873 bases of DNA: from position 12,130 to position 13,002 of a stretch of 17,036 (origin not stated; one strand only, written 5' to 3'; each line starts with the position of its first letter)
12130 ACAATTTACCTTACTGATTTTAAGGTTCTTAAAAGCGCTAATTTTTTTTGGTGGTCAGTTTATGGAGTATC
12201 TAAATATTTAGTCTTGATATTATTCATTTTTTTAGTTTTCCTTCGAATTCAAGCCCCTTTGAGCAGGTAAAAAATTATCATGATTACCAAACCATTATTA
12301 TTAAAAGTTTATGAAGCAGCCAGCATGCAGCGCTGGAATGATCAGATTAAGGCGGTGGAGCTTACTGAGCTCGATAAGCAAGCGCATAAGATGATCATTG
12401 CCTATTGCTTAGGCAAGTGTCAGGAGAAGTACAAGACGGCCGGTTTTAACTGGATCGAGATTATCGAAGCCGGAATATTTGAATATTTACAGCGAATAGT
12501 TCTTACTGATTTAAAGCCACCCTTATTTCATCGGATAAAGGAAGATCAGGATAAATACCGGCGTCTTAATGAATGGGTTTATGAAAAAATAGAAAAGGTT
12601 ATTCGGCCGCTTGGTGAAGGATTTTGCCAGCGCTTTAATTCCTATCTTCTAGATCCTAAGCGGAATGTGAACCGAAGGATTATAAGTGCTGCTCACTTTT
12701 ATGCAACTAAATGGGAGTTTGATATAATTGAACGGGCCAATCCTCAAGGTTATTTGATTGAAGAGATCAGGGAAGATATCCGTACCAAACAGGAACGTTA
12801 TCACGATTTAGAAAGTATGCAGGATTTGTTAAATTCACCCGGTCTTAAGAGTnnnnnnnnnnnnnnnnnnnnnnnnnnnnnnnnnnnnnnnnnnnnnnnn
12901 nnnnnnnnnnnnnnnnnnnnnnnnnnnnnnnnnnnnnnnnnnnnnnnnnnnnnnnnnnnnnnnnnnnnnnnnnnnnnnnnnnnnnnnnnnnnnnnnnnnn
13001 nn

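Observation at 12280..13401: Tandem HD-fold protein: inactive-looking N-terminal copy plus intact YfbR-like C-terminal HD domain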

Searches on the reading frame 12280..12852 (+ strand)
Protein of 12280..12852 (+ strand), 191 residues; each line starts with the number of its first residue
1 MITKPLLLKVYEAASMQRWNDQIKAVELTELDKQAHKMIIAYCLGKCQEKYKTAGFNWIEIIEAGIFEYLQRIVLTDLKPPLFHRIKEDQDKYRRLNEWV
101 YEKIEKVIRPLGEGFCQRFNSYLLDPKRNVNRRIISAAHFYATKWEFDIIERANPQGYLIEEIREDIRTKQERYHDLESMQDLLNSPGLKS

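Call 6: search_protein_families(library=pfam, proteins=[window:12280-12852:+], max_evalue=10)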
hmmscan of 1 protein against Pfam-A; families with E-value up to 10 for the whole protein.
seq(191 aa): 3 families
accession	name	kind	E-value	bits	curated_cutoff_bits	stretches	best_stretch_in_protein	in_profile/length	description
PF12917.13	YfbR-like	-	0.0051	17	25.9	1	15-138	11-132/182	5'-deoxynucleotidase YfbR-like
PF21256.2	TetR_C_5-like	-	0.13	12.9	27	1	70-111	28-69/127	Tetracyclin repressor-like, C-terminal domain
PF02828.21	L27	-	0.18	11.9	22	1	160-191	4-35/53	L27 domain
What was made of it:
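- On HD domain: N-terminal half: The Pfam PF12917 score of 17 bits is below the 25.9 cut-off (call 6).
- The Pfam match is below the gathering score (call 6).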

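Call 15: search_protein_families(library=pfam, alignment_id=A2, max_evalue=1)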
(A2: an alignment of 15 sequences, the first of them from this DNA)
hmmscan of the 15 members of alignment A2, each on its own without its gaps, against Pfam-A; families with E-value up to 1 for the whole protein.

A. member 1, seq(188 aa): 2 families
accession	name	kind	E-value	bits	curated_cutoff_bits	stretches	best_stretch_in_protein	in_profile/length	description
PF12917.13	YfbR-like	-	0.0049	17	25.9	1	15-138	11-132/182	5'-deoxynucleotidase YfbR-like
PF21256.2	TetR_C_5-like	-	0.12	12.9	27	1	70-111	28-69/127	Tetracyclin repressor-like, C-terminal domain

B. families by the number of members that match (of 15 scanned): 11 families
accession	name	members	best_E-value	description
PF12917.13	YfbR-like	13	0.00017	5'-deoxynucleotidase YfbR-like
PF08553.16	VID27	3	0.042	VID27 C-terminal WD40-like domain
PF22979.2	HTH_69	2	0.039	Winged helix-turn-helix domain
PF17354.8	DUF5382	1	0.0095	Family of unknown function (DUF5382) central domain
PF09144.16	YpM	1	0.033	Yersinia pseudo-tuberculosis mitogen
PF02828.21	L27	1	0.055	L27 domain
PF01755.23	Glyco_transf_25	1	0.073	Glycosyltransferase family 25 (LPS biosynthesis protein)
PF21256.2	TetR_C_5-like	1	0.12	Tetracyclin repressor-like, C-terminal domain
PF24657.1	DUF7646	1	0.12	Domain of unknown function (DUF7646)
PF21132.2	MFD_D3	1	0.18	MFD, D3 domain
PF09533.15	DUF2380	1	0.21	Predicted lipoprotein of unknown function (DUF2380)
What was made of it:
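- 13 of 15 N-halves give sub-threshold PF12917 hits (call 15).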

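Call 27: search_protein_representatives(alignment_id=A2)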
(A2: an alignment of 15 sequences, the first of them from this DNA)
Query: 15 sequences, 188 profile positions. Proteins with E-value up to 0.001 (for the whole library): 434; up to 1e-10: 306; up to 1e-30: 107. The best 150 are listed.
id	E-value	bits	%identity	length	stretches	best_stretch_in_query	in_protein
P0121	2.6e-81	288.2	-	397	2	1-184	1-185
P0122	8.7e-80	283.3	-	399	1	1-185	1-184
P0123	1.5e-76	272.7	-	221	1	3-187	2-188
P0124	2.5e-73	262.2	-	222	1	1-179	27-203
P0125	6.9e-65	234.7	-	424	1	1-186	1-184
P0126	3.8e-59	216.0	-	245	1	28-184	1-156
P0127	1.4e-58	214.1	-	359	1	3-185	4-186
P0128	2.7e-56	206.7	-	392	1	2-183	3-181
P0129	9.4e-56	204.9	-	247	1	1-145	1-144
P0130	1.5e-54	201.0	-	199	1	38-185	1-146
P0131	3.0e-53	196.7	-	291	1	1-182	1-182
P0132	3.1e-53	196.7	-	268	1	1-184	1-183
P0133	1.3e-52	194.7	-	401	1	1-187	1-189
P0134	5.5e-52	192.6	-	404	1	5-185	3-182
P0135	8.4e-52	192.0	-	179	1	3-171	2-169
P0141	4.8e-46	173.2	-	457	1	3-185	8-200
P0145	1.3e-44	168.5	-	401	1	1-186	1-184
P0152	5.1e-43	163.4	-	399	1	1-185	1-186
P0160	8.7e-41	156.1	-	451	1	4-180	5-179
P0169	2.0e-39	151.7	-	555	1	5-181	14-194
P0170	2.0e-39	151.7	-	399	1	1-186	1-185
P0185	1.4e-37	145.6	-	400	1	1-187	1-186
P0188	6.0e-37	143.6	-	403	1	1-187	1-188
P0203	8.5e-34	133.3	-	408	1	1-183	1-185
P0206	2.0e-33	132.1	-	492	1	2-186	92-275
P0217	4.1e-32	127.8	-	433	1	3-174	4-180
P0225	3.4e-31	124.8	-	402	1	1-184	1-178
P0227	7.6e-31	123.7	-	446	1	1-179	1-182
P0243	9.8e-29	116.8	-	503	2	2-184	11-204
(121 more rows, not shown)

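Call 29: predict_structure(alignment_id=A2)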
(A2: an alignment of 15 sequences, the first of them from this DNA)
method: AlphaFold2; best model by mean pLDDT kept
length: 188 residues; sequences in the alignment: 15
mean_pLDDT: 79.4   pTM: 0.69
mean pLDDT of the five models: 79.4, 77.5, 76.6, 76.1, 74.8
residues with pLDDT >= 90: 61; 70-90: 90; 50-70: 6; < 50: 31
segments of 3 or more residues with pLDDT < 50: 1-31
pLDDT, mean of each block of 10 residues (from residue 1): 44 44 41 77 91 91 87 74 81 92 92 93 85 90 85 85 89 88 81
secondary structure, 60 per line:
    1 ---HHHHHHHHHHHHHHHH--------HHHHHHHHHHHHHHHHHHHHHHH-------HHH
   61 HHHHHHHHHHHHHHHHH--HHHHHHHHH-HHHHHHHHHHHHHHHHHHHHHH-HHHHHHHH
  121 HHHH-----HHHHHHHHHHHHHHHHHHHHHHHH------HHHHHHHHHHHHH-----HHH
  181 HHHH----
elements in order: H4-19 H28-50 H58-77 H80-88 H90-111 H113-124 H130-153 H160-172 H178-184
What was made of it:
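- On HD domain: N-terminal half: This rests on a predicted model with pLDDT 79 (call 29).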

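Call 39: find_related_loci(query=A3, collection=genome_contigs, flank=6000)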
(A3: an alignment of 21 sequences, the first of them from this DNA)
Query A3 (186 aa) in genome_contigs; peptide patterns used: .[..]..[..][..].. (x = any residue, [..] = any of these).
600 stretches matched a pattern (row limit reached: there are more); 596 encode a relative of the query (tblastn E <= 1e-3); the best 80 are kept; 80 distinct loci.
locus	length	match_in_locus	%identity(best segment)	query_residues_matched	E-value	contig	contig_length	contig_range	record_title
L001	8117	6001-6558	83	1-186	1e-107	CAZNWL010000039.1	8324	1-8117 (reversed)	MAG TPA_asm: uncultured Planctomycetia bacterium isolate SRP098346_co1_239 genome assembly, contig: NODE_11585_length_83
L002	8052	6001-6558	77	1-186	2e-99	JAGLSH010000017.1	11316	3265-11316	MAG: Candidatus Omnitrophota bacterium isolate RS_9_46 ROV157_9.bin.46.fa_17, whole genome shotgun sequence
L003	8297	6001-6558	76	1-186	9e-99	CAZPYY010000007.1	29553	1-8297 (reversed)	MAG TPA_asm: uncultured Planctomycetia bacterium isolate binchicken_co330_156 genome assembly, contig: NODE_1603_length_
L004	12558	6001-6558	75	1-186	2e-95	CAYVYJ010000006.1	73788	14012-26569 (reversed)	MAG TPA_asm: uncultured Planctomycetia bacterium isolate SRP167671_co1_67 genome assembly, contig: NODE_358_length_73788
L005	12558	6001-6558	75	1-186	2e-94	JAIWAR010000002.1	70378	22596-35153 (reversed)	MAG: Methanosarcinales archaeon isolate SFP3_US_05_3 NODE_4_length_70413_cov_4.996344, whole genome shotgun sequence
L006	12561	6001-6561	75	1-186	3e-92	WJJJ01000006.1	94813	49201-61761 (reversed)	MAG: Candidatus Omnitrophota bacterium isolate Bin_019 k141_949739, whole genome shotgun sequence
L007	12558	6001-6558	72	1-186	7e-92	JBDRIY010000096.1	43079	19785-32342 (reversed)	MAG: Candidatus Omnitrophota bacterium isolate MEGAHIT-group-1.613 k141_4143256, whole genome shotgun sequence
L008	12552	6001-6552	72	1-184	4e-91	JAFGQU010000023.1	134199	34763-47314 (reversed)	MAG: Candidatus Omnitrophota bacterium isolate Zod_Metabat.783 k87_12647373, whole genome shotgun sequence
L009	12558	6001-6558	73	1-186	9e-91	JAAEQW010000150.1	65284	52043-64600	MAG: Candidatus Omnitrophota bacterium isolate Gpa_28 GpaG_CONTIG2072277, whole genome shotgun sequence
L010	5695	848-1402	69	1-186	3e-85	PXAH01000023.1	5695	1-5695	MAG: Candidatus Omnitrophota bacterium isolate T3Sed10_202R1 T3-Sed10-C39741, whole genome shotgun sequence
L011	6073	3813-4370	64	1-186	2e-82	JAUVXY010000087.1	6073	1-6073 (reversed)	MAG: Actinomycetes bacterium isolate CSMAG_1228 CSMAG_1228_k141_1319888_length_6073_cov_5.9299, whole genome shotgun seq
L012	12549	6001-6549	63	1-183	7e-82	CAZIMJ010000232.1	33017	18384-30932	MAG TPA_asm: uncultured Eubacteriales bacterium isolate SRP185410_co1_364 genome assembly, contig: k141_102132, whole ge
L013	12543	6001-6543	64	1-183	3e-81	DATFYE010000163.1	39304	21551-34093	MAG TPA_asm: Syntrophorhabdales bacterium isolate SMAG_U9535 k141_1463954, whole genome shotgun sequence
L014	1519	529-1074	61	1-184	1e-84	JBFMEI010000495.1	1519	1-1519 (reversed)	MAG: Thermodesulfobacteriota bacterium isolate MAG241 MAG241_495, whole genome shotgun sequence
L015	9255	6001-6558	63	1-186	6e-80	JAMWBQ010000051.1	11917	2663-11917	MAG: Candidatus Omnitrophota bacterium isolate DG_1_4.bins.113.Tibet NODE_6323_length_11917_cov_1.325021, whole genome s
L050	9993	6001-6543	59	1-181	4e-71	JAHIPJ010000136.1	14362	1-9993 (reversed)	MAG: Actinomycetota bacterium isolate KR13_S3.mb.64 KR13_S3.mb.64_k141_342554, whole genome shotgun sequence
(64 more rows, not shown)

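Call 43: list_cluster_members(proteins=[P0133, P0145, P0152, P0170, P0185, P0188, P0203, P0225, P0227, P0217])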
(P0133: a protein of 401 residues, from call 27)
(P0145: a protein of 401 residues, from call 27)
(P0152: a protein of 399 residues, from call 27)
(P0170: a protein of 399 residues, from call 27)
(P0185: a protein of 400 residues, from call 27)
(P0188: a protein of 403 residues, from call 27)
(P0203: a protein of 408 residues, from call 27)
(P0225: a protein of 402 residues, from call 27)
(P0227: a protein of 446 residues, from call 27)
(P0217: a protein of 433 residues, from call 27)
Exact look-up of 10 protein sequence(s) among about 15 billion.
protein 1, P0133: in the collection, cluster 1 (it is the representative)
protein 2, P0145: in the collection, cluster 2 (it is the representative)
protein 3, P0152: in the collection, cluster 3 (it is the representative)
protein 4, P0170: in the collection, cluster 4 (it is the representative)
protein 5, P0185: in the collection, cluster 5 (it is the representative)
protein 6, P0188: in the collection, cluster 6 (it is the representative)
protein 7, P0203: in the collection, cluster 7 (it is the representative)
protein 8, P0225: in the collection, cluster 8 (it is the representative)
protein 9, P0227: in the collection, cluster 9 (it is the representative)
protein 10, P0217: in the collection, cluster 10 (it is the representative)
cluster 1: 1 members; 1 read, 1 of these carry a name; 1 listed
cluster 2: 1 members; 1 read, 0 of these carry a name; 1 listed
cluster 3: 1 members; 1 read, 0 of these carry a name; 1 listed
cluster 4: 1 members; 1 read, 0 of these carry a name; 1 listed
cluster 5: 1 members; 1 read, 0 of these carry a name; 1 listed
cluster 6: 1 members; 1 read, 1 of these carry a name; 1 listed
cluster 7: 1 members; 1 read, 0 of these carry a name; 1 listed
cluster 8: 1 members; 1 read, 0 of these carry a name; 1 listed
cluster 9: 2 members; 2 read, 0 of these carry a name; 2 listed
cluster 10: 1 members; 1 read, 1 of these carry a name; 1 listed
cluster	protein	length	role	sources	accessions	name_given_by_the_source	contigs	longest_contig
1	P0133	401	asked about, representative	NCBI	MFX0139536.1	MAG: HD domain-containing protein [Candidatus Hodarchaeota archaeon]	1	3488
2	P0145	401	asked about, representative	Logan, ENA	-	-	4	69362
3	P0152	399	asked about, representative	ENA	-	-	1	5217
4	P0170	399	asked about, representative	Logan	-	-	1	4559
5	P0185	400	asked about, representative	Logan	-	-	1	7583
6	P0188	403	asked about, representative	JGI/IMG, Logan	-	putative hydrolases of HD superfamily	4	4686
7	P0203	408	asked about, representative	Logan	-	-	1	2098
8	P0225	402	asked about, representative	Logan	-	-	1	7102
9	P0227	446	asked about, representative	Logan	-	-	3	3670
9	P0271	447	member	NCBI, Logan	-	-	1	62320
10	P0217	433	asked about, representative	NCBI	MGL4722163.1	MAG: HD domain-containing protein [Desulfovibrionaceae bacterium]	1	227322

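Call 45: search_solved_structures(query=A3, max_evalue=10, show_alignments=2)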
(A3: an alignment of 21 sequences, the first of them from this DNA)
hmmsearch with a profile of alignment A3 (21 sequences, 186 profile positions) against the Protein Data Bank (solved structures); distinct sequences matched with E-value up to 10: 2.
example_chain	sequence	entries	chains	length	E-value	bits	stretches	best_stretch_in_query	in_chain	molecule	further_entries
3mzo_A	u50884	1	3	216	0.00015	25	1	34-182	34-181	Lin2634 protein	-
5ji8_A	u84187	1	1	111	0.35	14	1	74-148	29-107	Bromodomain-containing protein 9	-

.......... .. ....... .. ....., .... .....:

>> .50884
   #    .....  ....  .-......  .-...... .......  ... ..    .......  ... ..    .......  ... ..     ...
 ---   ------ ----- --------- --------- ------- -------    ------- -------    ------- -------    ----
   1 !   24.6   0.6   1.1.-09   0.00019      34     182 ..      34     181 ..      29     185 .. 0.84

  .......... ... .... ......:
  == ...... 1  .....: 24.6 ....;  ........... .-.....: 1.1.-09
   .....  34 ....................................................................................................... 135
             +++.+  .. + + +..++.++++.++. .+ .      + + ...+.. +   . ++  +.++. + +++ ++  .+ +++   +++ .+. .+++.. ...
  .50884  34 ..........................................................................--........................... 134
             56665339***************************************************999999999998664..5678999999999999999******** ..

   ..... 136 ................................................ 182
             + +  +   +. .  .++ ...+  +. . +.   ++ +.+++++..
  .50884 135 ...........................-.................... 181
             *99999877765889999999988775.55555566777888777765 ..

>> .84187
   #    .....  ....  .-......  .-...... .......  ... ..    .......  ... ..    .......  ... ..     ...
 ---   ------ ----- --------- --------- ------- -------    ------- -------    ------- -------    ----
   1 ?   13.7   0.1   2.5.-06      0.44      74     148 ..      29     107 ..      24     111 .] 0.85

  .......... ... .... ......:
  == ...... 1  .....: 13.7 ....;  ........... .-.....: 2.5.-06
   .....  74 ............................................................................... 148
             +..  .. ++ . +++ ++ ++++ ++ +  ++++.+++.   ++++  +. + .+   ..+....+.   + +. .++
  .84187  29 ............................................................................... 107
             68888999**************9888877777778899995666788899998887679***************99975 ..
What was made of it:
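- Closest known: Lin2634. Different: Lin2634 is single-domain and keeps the His-Asp dyad and the catalytic Glu, where the N-half has E-Y and R (call 45).
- The N-half profile finds Lin2634 in the PDB sequences, E = 1.5e-4 (call 45). A search of all PDB sequences gives E = 1.5e-4 to an HD protein (call 45).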

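Call 57: search_protein_families(library=pfam, proteins=[P0169, P0206, P0243, P0141, P0160], max_evalue=0.001)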
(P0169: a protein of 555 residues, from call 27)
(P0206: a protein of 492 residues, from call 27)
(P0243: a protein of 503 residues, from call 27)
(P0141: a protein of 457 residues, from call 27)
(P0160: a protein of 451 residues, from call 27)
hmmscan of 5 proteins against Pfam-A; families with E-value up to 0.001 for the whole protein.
P0169 (555 aa): 2 families
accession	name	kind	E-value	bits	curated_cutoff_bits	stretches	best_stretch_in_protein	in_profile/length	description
PF13023.12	HD_3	-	3.5e-29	102.3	22.5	1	209-388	2-164/165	HD domain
PF12917.13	YfbR-like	-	3e-16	60.1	25.9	1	211-319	9-120/182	5'-deoxynucleotidase YfbR-like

P0206 (492 aa): 2 families
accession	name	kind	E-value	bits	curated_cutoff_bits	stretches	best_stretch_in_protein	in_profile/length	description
PF13023.12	HD_3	-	3.1e-20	73.2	22.5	1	285-398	1-112/165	HD domain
PF12917.13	YfbR-like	-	2.7e-10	40.7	25.9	1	280-390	1-116/182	5'-deoxynucleotidase YfbR-like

P0243 (503 aa): 2 families
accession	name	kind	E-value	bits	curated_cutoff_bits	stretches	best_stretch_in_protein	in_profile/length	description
PF13023.12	HD_3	-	1.3e-16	61.3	22.5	1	217-388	2-150/165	HD domain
PF12917.13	YfbR-like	-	5.2e-14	52.8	25.9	1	212-324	2-106/182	5'-deoxynucleotidase YfbR-like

P0141 (457 aa): 2 families
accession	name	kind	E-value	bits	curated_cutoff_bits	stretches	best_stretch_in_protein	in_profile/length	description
PF13023.12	HD_3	-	1.8e-25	90.2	22.5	1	212-416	2-160/165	HD domain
PF12917.13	YfbR-like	-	1.9e-17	64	25.9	1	207-320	2-116/182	5'-deoxynucleotidase YfbR-like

P0160 (451 aa): 2 families
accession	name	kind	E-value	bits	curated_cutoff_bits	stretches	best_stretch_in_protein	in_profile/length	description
PF23764.1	Beta-barrel_GLAA-B_II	-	9.5e-09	35.8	28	1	237-309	1-63/67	GLAA-B beta-barrel domain II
PF13023.12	HD_3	-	1.4e-05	25.5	22.5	1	193-231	1-41/165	HD domain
